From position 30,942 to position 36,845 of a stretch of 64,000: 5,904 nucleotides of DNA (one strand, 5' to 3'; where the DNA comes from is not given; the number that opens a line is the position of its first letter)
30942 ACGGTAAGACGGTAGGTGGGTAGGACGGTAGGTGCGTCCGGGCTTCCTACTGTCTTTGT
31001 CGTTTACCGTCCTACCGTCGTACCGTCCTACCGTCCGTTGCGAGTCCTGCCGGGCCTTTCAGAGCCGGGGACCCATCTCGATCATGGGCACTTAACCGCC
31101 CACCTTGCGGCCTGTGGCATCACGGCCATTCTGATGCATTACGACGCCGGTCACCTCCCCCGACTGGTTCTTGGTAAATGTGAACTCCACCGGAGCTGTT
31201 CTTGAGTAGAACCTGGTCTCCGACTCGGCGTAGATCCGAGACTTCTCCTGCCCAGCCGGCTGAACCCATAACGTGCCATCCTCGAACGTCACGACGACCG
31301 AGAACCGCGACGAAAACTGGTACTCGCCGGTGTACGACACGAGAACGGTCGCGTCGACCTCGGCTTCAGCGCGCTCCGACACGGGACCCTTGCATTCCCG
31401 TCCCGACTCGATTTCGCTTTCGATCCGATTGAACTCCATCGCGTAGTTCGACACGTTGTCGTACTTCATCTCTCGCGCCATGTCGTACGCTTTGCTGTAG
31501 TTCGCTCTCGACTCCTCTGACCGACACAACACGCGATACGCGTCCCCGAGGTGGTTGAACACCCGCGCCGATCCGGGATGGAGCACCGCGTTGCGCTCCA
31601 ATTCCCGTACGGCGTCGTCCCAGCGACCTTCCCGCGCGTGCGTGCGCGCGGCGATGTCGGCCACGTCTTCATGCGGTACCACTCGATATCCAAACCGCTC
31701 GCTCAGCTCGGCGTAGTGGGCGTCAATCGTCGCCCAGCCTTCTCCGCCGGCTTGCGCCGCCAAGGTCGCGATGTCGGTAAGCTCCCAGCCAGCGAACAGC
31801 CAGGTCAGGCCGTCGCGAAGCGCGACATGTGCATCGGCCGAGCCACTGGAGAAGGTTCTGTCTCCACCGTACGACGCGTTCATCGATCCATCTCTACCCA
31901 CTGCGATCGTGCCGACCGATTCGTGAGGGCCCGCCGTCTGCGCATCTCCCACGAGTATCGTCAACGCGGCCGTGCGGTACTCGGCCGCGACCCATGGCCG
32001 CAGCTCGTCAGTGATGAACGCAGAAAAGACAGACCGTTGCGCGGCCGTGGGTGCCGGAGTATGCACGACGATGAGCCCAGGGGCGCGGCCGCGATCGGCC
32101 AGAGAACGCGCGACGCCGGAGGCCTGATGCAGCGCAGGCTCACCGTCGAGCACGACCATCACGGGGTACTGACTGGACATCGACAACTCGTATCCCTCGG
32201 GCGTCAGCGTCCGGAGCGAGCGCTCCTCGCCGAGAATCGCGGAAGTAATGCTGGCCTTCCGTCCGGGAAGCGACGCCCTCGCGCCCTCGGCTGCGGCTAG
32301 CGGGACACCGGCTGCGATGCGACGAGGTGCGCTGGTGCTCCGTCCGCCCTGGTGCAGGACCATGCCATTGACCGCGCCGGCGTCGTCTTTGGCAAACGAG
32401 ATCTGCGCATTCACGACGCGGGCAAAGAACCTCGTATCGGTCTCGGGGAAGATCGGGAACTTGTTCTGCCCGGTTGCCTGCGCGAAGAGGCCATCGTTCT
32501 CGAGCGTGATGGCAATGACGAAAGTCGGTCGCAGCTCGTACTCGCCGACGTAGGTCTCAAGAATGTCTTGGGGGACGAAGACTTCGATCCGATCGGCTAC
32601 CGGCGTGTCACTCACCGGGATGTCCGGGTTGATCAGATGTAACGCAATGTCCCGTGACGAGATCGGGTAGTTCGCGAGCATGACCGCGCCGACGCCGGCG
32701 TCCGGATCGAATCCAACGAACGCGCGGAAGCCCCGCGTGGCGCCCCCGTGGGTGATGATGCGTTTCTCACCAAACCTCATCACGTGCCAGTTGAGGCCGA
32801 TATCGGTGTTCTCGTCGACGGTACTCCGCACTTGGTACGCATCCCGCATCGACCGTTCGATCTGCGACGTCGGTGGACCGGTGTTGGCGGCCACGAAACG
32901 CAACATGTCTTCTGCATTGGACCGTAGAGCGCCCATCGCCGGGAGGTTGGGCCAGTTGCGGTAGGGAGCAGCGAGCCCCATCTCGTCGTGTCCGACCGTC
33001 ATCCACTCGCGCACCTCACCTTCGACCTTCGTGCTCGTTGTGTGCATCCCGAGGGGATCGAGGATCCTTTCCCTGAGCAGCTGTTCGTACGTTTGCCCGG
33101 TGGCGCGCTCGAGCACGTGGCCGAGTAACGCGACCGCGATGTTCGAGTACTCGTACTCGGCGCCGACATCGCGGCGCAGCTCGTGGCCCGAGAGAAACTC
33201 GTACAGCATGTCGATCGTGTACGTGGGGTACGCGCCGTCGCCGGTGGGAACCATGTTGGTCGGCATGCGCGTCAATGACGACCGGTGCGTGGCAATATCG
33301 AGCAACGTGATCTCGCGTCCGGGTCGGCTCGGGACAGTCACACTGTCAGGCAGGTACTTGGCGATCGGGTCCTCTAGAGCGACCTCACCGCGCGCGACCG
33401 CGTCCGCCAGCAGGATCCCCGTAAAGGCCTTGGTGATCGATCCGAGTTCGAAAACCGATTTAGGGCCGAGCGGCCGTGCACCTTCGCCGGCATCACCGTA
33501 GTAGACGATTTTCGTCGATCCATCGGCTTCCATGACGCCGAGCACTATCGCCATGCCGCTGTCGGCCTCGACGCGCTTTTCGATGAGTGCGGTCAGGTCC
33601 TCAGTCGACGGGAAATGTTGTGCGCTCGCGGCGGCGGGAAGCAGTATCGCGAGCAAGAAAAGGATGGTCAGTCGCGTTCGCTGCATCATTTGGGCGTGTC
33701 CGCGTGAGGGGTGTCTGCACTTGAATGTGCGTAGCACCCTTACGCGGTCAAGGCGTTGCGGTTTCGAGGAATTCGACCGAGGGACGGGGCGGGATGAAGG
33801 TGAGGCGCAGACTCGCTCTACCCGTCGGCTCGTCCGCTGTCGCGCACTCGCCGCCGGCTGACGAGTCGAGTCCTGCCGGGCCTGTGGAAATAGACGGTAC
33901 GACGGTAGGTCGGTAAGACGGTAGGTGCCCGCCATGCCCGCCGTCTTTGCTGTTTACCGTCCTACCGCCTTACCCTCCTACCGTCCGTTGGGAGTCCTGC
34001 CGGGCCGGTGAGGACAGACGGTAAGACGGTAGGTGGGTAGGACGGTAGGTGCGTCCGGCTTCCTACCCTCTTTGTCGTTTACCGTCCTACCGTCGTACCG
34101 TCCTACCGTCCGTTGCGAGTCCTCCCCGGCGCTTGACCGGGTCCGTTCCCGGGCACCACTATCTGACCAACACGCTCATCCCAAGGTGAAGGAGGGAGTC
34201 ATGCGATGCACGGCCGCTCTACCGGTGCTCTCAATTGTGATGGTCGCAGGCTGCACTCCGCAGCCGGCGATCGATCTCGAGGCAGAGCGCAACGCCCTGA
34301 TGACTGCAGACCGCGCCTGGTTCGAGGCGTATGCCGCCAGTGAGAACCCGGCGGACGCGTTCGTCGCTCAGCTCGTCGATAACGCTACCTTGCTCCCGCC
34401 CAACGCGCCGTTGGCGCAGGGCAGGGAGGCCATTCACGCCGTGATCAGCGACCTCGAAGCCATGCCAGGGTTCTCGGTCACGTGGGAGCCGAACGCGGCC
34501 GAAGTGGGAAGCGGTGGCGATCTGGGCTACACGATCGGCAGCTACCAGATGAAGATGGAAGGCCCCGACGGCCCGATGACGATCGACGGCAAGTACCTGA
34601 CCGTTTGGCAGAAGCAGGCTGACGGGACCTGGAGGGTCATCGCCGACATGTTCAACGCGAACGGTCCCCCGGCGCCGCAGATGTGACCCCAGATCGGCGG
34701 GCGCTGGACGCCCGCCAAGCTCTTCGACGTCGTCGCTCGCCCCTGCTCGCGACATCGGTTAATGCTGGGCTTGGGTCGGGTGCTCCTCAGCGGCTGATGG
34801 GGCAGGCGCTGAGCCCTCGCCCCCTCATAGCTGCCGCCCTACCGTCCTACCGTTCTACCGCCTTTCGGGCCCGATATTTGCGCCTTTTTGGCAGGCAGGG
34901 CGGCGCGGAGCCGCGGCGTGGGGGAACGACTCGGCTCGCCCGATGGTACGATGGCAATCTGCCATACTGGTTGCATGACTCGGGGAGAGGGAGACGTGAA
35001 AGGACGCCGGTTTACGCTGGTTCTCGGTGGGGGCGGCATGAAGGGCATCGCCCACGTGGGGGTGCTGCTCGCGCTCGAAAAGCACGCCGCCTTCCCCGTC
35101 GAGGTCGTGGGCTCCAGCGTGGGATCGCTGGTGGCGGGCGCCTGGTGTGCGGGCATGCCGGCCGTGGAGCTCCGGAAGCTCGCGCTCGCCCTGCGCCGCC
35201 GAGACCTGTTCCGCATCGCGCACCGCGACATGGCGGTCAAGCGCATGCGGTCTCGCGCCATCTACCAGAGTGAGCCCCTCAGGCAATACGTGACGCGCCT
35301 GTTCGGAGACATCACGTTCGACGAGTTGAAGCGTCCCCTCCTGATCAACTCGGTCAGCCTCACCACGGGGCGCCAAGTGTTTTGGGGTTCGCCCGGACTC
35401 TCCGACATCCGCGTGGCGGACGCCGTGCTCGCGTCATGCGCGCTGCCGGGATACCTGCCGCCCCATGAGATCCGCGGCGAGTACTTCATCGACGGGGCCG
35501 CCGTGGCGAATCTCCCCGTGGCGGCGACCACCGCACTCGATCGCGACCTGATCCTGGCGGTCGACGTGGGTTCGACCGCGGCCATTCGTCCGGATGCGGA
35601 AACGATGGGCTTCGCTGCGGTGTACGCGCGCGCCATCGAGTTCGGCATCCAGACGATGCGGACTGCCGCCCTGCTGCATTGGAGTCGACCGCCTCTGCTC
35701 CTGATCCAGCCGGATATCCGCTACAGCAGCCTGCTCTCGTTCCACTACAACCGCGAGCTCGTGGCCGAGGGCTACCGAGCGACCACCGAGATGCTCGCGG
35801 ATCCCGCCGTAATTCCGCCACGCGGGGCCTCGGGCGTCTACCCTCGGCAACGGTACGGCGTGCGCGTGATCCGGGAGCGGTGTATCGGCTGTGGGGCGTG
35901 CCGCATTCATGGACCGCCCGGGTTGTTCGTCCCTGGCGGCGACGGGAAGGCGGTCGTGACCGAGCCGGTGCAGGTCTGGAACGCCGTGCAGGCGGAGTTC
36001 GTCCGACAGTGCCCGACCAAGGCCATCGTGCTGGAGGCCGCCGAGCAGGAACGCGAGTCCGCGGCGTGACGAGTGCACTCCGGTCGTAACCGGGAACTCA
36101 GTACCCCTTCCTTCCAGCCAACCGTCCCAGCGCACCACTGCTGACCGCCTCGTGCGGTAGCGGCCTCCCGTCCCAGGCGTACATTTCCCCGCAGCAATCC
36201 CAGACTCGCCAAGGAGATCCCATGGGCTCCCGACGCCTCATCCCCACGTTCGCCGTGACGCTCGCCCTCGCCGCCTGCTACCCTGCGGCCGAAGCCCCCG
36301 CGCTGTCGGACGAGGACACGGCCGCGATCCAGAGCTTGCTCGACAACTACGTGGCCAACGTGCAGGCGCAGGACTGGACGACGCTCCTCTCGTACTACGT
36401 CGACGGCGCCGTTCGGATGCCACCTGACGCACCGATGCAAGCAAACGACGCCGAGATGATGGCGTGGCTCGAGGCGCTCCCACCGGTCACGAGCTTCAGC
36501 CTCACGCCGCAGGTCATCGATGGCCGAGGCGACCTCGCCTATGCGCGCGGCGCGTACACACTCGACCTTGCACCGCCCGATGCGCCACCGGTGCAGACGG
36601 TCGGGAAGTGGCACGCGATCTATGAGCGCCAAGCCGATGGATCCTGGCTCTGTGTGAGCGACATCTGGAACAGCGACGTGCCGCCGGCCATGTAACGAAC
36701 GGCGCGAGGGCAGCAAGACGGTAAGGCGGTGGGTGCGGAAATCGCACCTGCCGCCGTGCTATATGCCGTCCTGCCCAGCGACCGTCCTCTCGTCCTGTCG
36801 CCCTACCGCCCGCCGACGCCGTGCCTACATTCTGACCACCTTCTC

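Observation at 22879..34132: Serial same-orientation duplicates of the tRNA-Trp 3' portion without any integrase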

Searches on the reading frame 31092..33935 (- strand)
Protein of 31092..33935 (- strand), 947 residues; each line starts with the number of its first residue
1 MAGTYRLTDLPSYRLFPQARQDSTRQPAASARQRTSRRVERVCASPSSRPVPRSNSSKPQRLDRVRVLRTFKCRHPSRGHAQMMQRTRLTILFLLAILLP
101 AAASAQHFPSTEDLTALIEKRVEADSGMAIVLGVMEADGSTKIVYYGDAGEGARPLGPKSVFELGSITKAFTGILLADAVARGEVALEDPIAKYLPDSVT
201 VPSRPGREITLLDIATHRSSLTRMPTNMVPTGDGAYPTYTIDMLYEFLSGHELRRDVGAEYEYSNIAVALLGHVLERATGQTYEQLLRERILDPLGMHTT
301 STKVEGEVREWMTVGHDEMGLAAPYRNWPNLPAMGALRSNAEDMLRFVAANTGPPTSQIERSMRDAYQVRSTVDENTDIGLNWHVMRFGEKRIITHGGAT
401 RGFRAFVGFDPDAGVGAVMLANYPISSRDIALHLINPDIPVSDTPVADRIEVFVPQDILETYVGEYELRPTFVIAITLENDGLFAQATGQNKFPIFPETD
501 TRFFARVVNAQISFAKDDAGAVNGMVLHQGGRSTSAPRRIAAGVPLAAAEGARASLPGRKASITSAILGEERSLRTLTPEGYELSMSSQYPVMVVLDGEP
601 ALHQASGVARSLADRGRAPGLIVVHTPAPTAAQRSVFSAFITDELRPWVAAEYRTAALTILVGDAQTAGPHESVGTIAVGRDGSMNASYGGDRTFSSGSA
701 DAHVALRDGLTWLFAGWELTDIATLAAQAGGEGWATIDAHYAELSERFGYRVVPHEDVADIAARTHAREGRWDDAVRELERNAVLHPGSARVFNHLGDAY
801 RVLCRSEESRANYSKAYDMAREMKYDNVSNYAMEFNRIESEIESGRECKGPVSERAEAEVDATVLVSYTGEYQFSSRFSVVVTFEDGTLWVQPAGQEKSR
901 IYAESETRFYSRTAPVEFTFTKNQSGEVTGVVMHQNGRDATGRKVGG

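Call 12: search_protein_families(library=pfam, proteins=[window:31092-33935:-], max_evalue=0.01)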
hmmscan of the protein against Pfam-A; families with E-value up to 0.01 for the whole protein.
window:31092-33935:- (947 aa): 6 families
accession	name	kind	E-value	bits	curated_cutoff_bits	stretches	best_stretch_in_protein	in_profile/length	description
PF00144.29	Beta-lactamase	-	7.1e-58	196.8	27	1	142-426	26-313/329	Beta-lactamase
PF11954.13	DUF3471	-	8e-24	84.5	29.3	2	452-528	5-89/103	Domain of unknown function (DUF3471)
PF00756.26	Esterase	-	4.4e-05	23.8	22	1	565-664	1-122/251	Putative esterase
PF13424.12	TPR_12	-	0.0012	19.4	30.1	1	764-822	11-77/77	Tetratricopeptide repeat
PF07719.23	TPR_2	-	0.009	16.5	27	0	790-819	1-30/34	Tetratricopeptide repeat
PF13432.12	TPR_16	-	0.0093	16.8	32.7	0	763-819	4-60/65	Tetratricopeptide repeat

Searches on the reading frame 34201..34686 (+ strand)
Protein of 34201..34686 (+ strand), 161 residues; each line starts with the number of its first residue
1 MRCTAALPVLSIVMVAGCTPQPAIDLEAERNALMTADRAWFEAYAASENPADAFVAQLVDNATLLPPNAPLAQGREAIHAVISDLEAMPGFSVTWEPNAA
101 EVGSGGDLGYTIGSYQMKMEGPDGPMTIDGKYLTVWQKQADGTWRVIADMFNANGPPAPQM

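Call 12: search_protein_families(library=pfam, proteins=[window:34201-34686:+], max_evalue=0.01)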
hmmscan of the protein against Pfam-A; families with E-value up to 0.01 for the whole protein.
window:34201-34686:+ (161 aa): 1 family
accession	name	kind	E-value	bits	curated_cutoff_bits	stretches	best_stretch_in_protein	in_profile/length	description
PF14534.12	DUF4440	-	4.8e-12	46.7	25.2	1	35-146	3-107/107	Domain of unknown function (DUF4440)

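Call 18: find_encoding_contigs(protein=window:34201-34686:+, flank=10000, max_places=10)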
Protein window:34201-34686:+ (161 aa): 23 contigs read that carry it; 10 places shown.
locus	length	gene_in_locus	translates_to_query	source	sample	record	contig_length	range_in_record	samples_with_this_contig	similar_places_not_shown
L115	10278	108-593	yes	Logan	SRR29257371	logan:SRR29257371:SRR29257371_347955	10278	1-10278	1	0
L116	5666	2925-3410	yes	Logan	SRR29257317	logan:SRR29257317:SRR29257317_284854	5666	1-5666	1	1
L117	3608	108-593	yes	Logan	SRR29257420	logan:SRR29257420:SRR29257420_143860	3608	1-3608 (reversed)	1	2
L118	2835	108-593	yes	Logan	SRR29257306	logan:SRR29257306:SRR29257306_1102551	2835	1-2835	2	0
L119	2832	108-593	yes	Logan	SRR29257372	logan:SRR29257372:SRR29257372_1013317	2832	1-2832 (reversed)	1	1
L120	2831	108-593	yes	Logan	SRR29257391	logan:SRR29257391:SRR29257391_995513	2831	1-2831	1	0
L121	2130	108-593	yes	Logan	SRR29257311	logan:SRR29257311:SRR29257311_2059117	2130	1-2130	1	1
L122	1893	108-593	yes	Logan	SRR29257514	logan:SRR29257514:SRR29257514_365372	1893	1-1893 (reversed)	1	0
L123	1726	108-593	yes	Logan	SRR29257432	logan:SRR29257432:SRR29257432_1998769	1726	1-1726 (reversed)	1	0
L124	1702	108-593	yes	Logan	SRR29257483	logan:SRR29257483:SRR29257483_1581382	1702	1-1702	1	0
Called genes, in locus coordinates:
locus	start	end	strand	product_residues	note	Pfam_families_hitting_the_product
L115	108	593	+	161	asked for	PF14534:DUF4440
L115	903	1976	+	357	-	PF01734:Patatin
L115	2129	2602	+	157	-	PF14534:DUF4440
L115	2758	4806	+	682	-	PF00324:AA_permease, PF03845:Spore_permease (faint), PF13520:AA_permease_2, PF02254:TrkA_N, PF02080:TrkA_C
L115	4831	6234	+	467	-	-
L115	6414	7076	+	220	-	PF13441:Gly-zipper_YMGG, PF13488:Gly-zipper_Omp, PF00691:OmpA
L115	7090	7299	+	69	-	-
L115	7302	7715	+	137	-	PF00989:PAS, PF13188:PAS_8, PF08448:PAS_4, PF13426:PAS_9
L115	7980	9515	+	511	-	PF25390:WD40_RLD, PF13540:RCC1_2, PF25384:Alsin_RLD (faint), PF00415:RCC1, PF13540:RCC1_2 (weak), PF25390:WD40_RLD, PF13540:RCC1_2, PF00415:RCC1 (weak)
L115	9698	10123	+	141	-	-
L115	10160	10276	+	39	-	?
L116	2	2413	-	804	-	?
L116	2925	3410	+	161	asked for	PF14534:DUF4440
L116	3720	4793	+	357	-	PF01734:Patatin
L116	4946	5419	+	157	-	PF14534:DUF4440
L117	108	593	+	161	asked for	PF14534:DUF4440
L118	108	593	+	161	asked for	PF14534:DUF4440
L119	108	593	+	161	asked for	PF14534:DUF4440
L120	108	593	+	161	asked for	PF14534:DUF4440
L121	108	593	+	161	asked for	PF14534:DUF4440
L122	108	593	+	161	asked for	PF14534:DUF4440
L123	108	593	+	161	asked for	PF14534:DUF4440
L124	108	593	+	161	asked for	PF14534:DUF4440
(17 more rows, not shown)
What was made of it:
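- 34201..34686 (+): DUF4440 lipoprotein gene, between the last degenerate 17-mer and segment B'. calls 12, 18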

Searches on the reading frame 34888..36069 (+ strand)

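Call 12: search_protein_families(library=pfam, proteins=[window:34888-36069:+], max_evalue=0.01)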
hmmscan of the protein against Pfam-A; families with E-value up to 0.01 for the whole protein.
window:34888-36069:+ (393 aa): 5 families
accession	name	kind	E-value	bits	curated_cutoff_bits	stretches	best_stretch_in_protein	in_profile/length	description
PF01734.28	Patatin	-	3.1e-36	125.8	27.7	1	44-213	1-189/191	Patatin-like phospholipase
PF13459.11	Fer4_15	-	0.00046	21.3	22.4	1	326-381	2-65/66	4Fe-4S single cluster domain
PF00037.32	Fer4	-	0.0024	18.1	21.1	0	326-338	2-14/24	4Fe-4S binding domain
PF13370.11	Fer4_13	-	0.0037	18.4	24.5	1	330-380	4-56/58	4Fe-4S single cluster domain of Ferredoxin I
PF12797.12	Fer4_2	-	0.0044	17.4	24.5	0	325-339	3-17/22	4Fe-4S binding domain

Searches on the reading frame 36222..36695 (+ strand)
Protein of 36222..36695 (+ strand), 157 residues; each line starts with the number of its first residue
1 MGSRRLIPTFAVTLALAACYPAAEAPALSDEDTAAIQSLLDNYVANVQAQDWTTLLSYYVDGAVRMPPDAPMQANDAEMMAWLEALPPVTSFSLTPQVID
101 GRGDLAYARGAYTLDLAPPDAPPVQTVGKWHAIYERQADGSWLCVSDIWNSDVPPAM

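Call 31: search_protein_families(library=pfam, proteins=[window:36222-36695:+], max_evalue=0.0001)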
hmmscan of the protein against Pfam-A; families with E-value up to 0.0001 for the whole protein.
window:36222-36695:+ (157 aa): 2 families
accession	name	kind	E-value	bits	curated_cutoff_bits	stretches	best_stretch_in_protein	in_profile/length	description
PF14534.12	DUF4440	-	2e-09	38.3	25.2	1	36-143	1-106/107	Domain of unknown function (DUF4440)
PF12680.13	SnoaL_2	-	8.4e-05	23.6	27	0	42-142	3-99/102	SnoaL-like domain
